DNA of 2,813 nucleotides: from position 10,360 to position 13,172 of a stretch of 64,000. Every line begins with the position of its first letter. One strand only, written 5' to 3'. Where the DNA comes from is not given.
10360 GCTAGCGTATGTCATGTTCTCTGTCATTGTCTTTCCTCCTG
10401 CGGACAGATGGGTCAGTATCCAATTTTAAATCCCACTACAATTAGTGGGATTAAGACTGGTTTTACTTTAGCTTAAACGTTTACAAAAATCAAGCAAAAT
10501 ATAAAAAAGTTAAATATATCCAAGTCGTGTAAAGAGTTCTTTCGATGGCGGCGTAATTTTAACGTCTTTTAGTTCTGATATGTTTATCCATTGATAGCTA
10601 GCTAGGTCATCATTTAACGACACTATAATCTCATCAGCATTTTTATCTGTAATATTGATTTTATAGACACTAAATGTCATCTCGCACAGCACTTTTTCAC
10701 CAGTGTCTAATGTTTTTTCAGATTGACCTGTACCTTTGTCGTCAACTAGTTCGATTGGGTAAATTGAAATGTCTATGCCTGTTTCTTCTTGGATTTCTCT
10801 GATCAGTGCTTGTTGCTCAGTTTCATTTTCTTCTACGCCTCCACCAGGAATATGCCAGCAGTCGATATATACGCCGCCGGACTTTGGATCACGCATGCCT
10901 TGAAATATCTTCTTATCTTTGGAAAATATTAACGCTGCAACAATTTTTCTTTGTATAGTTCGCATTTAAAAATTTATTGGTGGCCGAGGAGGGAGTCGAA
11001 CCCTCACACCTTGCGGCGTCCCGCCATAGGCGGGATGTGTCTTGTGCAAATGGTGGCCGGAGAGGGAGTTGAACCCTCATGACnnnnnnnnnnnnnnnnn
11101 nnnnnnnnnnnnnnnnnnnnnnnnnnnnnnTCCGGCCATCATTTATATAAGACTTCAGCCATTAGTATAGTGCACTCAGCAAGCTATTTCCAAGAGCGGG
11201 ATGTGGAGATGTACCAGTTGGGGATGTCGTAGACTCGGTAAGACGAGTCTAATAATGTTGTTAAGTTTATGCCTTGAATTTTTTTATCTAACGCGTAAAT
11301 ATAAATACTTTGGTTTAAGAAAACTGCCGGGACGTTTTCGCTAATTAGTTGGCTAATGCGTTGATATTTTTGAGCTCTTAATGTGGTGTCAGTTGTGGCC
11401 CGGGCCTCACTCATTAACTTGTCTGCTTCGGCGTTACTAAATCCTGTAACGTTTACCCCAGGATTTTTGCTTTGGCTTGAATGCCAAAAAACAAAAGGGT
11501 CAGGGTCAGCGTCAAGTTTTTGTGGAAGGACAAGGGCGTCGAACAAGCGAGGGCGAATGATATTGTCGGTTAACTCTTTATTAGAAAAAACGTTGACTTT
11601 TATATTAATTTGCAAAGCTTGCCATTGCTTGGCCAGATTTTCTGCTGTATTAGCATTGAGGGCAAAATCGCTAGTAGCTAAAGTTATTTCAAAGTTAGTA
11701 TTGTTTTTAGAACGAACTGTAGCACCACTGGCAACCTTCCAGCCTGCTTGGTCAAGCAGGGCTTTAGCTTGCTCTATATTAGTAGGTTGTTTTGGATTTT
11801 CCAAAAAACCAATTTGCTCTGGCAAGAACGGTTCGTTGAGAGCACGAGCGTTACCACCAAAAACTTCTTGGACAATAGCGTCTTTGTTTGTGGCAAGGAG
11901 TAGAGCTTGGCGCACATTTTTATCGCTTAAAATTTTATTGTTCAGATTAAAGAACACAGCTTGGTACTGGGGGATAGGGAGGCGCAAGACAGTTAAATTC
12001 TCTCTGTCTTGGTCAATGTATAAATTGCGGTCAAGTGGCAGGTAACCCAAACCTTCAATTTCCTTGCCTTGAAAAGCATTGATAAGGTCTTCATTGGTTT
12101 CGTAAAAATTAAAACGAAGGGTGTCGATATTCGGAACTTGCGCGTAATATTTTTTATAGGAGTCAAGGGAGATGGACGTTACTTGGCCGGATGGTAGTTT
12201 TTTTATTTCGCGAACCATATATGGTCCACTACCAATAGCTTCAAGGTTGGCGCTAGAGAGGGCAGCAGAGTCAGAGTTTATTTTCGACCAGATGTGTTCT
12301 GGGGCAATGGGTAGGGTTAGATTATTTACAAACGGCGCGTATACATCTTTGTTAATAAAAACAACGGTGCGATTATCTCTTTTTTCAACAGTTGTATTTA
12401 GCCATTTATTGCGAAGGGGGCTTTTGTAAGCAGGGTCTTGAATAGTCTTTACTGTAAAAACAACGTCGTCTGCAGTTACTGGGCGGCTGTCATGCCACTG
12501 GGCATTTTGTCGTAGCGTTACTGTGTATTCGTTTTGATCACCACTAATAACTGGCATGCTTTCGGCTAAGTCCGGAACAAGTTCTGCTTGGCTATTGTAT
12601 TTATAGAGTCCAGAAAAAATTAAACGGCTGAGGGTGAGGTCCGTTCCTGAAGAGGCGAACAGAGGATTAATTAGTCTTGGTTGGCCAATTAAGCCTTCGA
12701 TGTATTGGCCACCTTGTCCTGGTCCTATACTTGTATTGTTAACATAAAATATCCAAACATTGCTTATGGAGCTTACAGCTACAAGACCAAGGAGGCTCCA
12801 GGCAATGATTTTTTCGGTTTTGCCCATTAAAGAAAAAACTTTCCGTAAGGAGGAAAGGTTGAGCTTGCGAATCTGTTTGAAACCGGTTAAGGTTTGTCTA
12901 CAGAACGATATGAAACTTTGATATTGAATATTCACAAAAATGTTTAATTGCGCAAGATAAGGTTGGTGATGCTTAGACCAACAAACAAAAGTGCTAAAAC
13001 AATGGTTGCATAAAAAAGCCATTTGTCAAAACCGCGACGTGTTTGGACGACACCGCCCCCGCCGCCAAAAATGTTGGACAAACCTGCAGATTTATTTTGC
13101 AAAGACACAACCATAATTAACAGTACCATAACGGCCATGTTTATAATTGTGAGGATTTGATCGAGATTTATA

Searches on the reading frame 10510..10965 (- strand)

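Call 16: search_protein_families(library=pfam, proteins=[window:10510-10965:-], max_evalue=0.001)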
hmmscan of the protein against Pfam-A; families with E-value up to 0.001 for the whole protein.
window:10510-10965:- (151 aa): 2 families
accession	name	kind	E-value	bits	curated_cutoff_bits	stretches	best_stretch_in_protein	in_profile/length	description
PF00293.34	NUDIX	-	5.2e-14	52.8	21.1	1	7-146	4-132/134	NUDIX domain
PF14815.12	NUDIX_4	-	1.4e-05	25.3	35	0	10-67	2-54/113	NUDIX domain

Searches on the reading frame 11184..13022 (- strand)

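Call 17: search_protein_families(library=pfam, proteins=[window:11184-13022:-], max_evalue=0.001)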
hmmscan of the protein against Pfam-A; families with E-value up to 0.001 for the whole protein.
window:11184-13022:- (612 aa): 1 family
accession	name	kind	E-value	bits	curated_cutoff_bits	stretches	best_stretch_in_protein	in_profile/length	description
PF00496.27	SBP_bac_5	-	1.8e-66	225.2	32.4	1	147-518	1-363/368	Bacterial extracellular solute-binding proteins, family 5 Middle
